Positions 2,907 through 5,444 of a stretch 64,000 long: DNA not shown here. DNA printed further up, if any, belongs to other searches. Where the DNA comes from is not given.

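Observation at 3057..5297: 746-aa early protein: unknown ~550-aa N-terminal domain fused to an NPPF-type SAM methyltransferase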

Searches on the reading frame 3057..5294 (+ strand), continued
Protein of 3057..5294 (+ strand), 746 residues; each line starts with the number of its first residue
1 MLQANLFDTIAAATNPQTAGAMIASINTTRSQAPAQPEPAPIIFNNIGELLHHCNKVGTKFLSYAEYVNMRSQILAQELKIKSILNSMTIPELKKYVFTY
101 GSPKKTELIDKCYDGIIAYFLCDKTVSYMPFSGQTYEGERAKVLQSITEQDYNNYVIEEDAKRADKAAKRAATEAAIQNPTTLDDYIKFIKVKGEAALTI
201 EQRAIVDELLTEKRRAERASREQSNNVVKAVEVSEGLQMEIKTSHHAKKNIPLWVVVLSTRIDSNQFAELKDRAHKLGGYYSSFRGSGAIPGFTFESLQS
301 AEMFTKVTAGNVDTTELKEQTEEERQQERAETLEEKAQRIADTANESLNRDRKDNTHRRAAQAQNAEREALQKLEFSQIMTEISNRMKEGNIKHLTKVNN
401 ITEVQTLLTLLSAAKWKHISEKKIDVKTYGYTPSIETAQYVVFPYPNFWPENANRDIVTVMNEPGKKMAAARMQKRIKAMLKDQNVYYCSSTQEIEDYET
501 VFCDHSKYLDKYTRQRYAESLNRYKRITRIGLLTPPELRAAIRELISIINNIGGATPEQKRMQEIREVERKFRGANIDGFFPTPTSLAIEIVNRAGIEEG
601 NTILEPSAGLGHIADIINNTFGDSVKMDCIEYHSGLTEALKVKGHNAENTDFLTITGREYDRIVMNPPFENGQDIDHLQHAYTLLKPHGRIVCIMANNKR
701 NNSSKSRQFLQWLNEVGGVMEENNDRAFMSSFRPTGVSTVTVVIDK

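Call 32: get_annotated_region(hit=H8, flank=6000)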
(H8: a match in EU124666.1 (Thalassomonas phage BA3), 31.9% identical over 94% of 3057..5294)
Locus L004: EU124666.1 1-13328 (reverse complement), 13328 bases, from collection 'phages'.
description: Thalassomonas phage BA3, complete genome.
organism: Thalassomonas phage BA3 (NCBI taxid 469660)
taxonomy: Viruses; Duplodnaviria; Heunggongvirae; Uroviricota; Caudoviricetes
host: Thalassomonas loyana LMG 22536; source: -; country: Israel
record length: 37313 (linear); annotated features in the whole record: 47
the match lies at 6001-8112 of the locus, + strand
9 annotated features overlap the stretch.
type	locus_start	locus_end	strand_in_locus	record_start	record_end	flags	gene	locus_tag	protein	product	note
CDS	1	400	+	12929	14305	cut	-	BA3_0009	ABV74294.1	hypothetical protein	-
CDS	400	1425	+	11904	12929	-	-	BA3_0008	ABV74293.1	hypothetical protein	-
CDS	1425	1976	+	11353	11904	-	-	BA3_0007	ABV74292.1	hypothetical protein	-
CDS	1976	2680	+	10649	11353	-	-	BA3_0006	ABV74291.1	hypothetical protein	-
CDS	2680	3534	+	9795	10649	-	-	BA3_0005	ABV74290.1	hypothetical protein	-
CDS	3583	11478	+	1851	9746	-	-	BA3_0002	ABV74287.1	hypothetical protein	-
CDS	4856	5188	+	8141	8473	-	-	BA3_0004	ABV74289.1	hypothetical protein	-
CDS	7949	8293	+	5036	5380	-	-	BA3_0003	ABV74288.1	hypothetical protein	-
CDS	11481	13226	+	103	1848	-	-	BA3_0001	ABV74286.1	hypothetical protein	-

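Call 37: search_protein_families(library=pfam, proteins=[L004:3583-11475:+], max_evalue=0.001)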
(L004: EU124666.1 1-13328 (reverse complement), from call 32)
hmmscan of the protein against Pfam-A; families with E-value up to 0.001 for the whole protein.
L004:3583-11475:+ (2631 aa): 3 families
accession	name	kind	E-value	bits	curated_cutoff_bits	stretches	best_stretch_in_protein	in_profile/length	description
PF18857.6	LPD38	-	2.5e-46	158.6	27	1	2312-2484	1-188/189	Large polyvalent protein associated domain 38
PF05175.20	MTS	-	8.4e-06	26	23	1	1365-1461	31-142/170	Methyltransferase small domain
PF13489.12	Methyltransf_23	-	0.00012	22.3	27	1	1363-1458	20-117/164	Methyltransferase domain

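Call 38: predict_structure(alignment_id=A1)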
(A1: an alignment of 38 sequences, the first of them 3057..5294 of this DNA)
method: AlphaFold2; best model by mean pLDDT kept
length: 746 residues; sequences in the alignment: 38
mean_pLDDT: 87.1   pTM: 0.63
mean pLDDT of the five models: 87.1, 86.5, 84.9, 83.7, 83.5
residues with pLDDT >= 90: 420; 70-90: 258; 50-70: 52; < 50: 16
segments of 3 or more residues with pLDDT < 50: 1-4, 27-37
pLDDT, mean of each block of 10 residues (from residue 1): 55 62 49 49 85 88 90 90 92 87 90 91 88 87 92 92 91 90 92 91 93 90 75 72 86 88 86 86 85 90 79 77 89 95 88 71 86 92 93 91 95 95 83 92 95 93 95 94 90 96 94 95 95 95 94 71 78 78 88 94 94 92 92 91 92 94 94 93 96 92 90 95 80 75 96
secondary structure, 60 per line:
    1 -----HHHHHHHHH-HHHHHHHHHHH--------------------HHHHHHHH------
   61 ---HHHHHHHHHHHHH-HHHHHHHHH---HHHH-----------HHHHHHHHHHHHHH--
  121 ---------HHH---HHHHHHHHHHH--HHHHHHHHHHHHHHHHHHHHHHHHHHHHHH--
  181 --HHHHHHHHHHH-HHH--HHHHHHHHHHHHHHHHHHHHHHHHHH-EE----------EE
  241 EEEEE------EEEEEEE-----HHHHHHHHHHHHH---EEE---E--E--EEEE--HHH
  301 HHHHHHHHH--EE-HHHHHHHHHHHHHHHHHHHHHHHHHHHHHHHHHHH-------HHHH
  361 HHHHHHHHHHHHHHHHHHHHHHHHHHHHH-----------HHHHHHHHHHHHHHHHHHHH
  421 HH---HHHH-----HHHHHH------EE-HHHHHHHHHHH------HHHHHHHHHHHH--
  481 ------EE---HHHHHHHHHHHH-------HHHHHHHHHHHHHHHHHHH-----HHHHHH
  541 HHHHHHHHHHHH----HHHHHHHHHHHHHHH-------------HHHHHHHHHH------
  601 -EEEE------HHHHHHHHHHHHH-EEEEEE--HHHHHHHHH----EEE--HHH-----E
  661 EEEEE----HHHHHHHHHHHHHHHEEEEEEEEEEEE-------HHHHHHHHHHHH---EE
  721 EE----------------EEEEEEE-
elements in order (helices of 4 or more, strands of 3 or more residues): H6-14 H16-26 H47-54 H64-76 H78-86 H90-93 H105-118 H136-146 H149-178 H183-193 H200-225 E239-245 E252-258 H264-276 E280-282 E292-295 H298-309 H315-349 H357-389 H401-422 H426-429 H435-440 H450-460 H467-478 H492-503 H511-529 H535-552 H557-571 H585-594 E602-605 H612-624 E626-631 H634-642 E647-649 E660-665 H670-684 E685-696 H704-715 E719-722 E739-745

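Call 39: search_solved_structures(query=A1, max_evalue=1, show_alignments=3)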
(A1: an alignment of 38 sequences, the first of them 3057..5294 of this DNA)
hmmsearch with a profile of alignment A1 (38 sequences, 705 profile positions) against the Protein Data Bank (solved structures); distinct sequences matched with E-value up to 1: 26.
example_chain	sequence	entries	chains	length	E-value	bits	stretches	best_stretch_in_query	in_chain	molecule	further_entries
8x3w_A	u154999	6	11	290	0.00028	22.6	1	545-627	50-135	Probable ribosomal RNA small subunit methyltransferase A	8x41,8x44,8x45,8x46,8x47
1dus_A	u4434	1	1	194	0.00045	21.9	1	551-661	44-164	MJ0882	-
8x4g_A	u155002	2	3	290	0.00055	21.6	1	545-627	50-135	Probable ribosomal RNA small subunit methyltransferase A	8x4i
3r9x_B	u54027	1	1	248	0.00067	21.4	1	547-603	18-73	Ribosomal RNA small subunit methyltransferase A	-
3ftc_A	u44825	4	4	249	0.00067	21.3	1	547-603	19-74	Dimethyladenosine transferase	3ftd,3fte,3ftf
8x4o_A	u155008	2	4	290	0.00069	21.3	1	545-608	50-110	Probable ribosomal RNA small subunit methyltransferase A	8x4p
8x4l_A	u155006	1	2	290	0.0014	20.3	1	545-601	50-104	Probable ribosomal RNA small subunit methyltransferase A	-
1wy7_A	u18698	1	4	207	0.0015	20.2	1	558-631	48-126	hypothetical protein PH1948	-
1yub_A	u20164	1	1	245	0.0021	19.7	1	540-627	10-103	RRNA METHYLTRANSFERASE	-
2b3t_A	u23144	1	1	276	0.012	17.2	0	561-632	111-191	Protein methyltransferase hemK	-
1t43_A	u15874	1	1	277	0.012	17.2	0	561-632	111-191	Protein methyltransferase hemK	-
1qam_A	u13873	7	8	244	0.016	16.8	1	541-633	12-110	ERMC' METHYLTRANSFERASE | ERMC' RRNA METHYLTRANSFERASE | RRNA METHYL TRANSFERASE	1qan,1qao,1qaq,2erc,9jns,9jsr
1ne2_A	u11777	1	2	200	0.032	15.8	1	585-635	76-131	hypothetical protein ta1320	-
7vru_A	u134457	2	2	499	0.032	15.8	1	536-628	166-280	Site-specific DNA-methyltransferase (adenine-specific)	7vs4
6rbd_y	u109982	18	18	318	0.032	15.8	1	547-626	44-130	Dimethyladenosine transferase | rRNA adenine N(6)-methyltransferase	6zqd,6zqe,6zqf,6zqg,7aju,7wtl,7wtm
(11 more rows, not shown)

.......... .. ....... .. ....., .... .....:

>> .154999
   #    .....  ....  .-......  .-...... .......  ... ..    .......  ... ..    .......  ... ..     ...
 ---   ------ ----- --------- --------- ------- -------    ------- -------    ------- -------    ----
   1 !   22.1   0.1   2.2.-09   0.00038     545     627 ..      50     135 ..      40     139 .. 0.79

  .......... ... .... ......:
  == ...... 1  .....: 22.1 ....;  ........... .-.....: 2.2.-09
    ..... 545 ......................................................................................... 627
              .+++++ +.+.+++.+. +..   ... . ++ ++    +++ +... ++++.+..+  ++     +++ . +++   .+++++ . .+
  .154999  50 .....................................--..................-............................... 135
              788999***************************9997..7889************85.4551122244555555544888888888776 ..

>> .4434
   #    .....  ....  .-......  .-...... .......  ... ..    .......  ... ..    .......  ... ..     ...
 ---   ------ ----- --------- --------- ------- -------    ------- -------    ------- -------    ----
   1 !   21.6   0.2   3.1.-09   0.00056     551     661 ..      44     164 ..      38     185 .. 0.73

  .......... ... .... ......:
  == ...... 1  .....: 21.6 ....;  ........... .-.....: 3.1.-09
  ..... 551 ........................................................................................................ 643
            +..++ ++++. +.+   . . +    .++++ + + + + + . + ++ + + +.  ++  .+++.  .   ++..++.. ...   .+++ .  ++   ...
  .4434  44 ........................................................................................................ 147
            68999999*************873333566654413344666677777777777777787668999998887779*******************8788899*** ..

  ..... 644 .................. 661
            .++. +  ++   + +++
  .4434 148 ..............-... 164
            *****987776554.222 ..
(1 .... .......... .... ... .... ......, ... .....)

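Call 87: get_annotated_region(hit=H3, flank=7000)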
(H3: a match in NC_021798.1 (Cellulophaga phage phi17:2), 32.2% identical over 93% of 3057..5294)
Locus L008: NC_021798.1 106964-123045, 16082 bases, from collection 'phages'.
description: Cellulophaga phage phi17:2, complete genome.
organism: Cellulophaga phage phi17:2 (NCBI taxid 1327972)
taxonomy: Viruses; Duplodnaviria; Heunggongvirae; Uroviricota; Caudoviricetes; Lightbulbvirus; Lightbulbvirus Cba172
host: Cellulophaga baltica #17; source: seawater; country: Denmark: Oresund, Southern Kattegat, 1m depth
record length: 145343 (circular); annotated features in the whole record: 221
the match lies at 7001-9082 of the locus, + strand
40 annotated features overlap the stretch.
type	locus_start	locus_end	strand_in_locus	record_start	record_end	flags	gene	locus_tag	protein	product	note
CDS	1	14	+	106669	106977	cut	-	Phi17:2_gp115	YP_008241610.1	hypothetical protein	-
CDS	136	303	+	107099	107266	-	-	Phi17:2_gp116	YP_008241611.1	hypothetical protein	-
CDS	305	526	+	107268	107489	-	-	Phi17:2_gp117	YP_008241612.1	hypothetical protein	-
CDS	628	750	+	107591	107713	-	-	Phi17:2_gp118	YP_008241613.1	hypothetical protein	-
CDS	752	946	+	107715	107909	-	-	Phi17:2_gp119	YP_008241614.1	hypothetical protein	-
CDS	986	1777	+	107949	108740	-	-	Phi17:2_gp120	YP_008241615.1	Rnase H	-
CDS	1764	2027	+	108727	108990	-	-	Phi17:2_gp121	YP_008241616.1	hypothetical protein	-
CDS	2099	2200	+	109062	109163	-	-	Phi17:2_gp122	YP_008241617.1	hypothetical protein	-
CDS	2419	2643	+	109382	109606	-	-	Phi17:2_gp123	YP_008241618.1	hypothetical protein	-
CDS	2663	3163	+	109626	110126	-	-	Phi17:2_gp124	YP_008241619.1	DnaJ domain containing protein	annotation based on sequence similarity to NCBI EFT45320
CDS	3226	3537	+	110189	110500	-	-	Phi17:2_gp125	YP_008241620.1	hypothetical protein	-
CDS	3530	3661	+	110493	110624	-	-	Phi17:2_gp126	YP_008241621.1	hypothetical protein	-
CDS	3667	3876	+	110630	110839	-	-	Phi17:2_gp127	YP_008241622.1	hypothetical protein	-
CDS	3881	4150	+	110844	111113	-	-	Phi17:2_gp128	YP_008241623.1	hypothetical protein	-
CDS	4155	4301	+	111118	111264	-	-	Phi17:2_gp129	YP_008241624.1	hypothetical protein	-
CDS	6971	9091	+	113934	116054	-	-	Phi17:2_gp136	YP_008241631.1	DNA methyltransferase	annotation based on sequence similarity to NCBI ZP_01907510 and pfam PF05175.9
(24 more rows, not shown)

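Call 88: get_annotated_region(hit=H13, flank=7000)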
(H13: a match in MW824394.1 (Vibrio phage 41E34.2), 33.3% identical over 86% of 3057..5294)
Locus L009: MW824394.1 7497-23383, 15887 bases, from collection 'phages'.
description: Vibrio phage 41E34.2, complete genome.
organism: Vibrio phage 41E34.2 (NCBI taxid 2859328)
taxonomy: Viruses; Duplodnaviria; Heunggongvirae; Uroviricota; Caudoviricetes
host: Vibrio crassostreae; source: filtered_seawater; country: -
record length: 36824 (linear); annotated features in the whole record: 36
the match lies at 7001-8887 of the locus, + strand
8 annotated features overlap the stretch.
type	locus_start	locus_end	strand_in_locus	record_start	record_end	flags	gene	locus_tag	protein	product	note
CDS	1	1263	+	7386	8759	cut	-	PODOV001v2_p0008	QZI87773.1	putative packaged DNA stabilization protein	-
CDS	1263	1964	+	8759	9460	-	-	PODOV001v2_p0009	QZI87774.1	hypothetical protein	Conserved protein of unknown function (coil domain)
CDS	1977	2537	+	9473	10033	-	-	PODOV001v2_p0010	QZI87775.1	hypothetical protein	Conserved protein of unknown function (coil domain)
CDS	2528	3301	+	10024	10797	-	-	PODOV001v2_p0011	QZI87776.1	hypothetical protein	Conserved protein of unknown function (coil domain)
CDS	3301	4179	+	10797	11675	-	-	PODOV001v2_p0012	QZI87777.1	hypothetical protein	Conserved protein of unknown function (with coil domain)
CDS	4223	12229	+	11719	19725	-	-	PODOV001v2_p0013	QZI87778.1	putative methyltransferase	-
CDS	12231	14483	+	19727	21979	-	-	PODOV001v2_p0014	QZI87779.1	hypothetical protein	Conserved protein of unknown function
CDS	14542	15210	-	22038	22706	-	-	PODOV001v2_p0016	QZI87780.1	putative NinG protein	-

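Call 89: get_annotated_region(hit=H11, flank=6000)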
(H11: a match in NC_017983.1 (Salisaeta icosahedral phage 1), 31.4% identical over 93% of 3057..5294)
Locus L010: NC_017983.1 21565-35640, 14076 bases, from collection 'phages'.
description: Salisaeta icosahedral phage 1, complete genome.
organism: Salisaeta icosahedral phage 1 (NCBI taxid 1183239)
taxonomy: Viruses
host: Salisaeta sp. SP9-1; source: -; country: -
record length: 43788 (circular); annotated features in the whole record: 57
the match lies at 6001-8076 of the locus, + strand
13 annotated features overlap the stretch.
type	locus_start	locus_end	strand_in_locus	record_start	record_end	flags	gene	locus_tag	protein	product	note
CDS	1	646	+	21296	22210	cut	-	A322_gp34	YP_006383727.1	gp34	structural protein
CDS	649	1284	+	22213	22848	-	-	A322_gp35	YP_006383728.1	hypothetical protein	ORF 35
CDS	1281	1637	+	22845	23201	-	-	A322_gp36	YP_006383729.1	hypothetical protein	ORF 36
CDS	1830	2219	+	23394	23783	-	-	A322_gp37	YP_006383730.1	gp37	structural protein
CDS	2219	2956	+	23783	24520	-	-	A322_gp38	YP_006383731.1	DNA primase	ORF 38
CDS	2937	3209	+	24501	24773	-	-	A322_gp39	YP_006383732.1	hypothetical protein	ORF 39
CDS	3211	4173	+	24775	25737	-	-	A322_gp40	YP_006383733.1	ATPase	structural protein; gp40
CDS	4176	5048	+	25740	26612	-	-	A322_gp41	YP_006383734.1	gp41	structural protein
CDS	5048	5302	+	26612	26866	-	-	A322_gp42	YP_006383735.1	hypothetical protein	ORF 42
CDS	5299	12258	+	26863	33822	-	-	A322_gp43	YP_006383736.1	DNA methyltransferase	structural protein; gp43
CDS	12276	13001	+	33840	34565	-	-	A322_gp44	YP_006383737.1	gp44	structural protein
CDS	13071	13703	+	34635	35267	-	-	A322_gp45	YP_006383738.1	gp45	structural protein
CDS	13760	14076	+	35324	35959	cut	-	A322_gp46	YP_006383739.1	gp46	structural protein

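Call 90: find_encoding_contigs(protein=P0010, flank=7000, max_places=2)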
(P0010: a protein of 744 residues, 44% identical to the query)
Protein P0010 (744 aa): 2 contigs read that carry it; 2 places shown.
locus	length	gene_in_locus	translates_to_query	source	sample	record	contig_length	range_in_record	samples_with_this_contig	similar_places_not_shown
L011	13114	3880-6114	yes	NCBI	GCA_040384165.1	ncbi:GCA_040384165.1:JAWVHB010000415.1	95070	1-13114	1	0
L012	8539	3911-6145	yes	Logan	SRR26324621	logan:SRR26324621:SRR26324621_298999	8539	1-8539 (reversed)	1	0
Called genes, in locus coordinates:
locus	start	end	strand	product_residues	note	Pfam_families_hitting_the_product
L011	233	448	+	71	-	-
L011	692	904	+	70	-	-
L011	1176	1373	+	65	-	-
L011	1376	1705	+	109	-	-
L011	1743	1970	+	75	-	-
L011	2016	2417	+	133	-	-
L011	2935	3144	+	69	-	-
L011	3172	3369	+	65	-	-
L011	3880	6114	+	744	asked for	PF05175:MTS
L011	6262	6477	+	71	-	-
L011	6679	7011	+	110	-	-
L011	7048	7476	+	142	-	-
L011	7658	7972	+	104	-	-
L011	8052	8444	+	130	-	-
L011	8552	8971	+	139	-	-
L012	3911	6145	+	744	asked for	PF05175:MTS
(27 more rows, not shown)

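Call 91: find_encoding_contigs(protein=P0026, flank=7000, max_places=2)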
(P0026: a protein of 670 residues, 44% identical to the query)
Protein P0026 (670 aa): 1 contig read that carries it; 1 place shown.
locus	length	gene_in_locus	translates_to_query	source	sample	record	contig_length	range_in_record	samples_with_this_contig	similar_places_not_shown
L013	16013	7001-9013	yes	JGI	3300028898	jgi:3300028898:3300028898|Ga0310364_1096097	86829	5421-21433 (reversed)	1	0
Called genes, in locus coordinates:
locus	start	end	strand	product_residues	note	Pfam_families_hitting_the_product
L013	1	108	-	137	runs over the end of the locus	PF14216:DUF4326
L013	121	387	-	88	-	-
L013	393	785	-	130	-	-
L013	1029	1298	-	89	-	-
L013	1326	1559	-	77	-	-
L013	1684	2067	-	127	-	-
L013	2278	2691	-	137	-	-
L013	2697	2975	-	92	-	-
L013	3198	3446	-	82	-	-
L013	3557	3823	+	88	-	-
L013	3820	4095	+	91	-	-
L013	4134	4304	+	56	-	-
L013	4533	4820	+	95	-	-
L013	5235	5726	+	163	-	-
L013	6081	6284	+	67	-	-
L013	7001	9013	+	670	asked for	PF05175:MTS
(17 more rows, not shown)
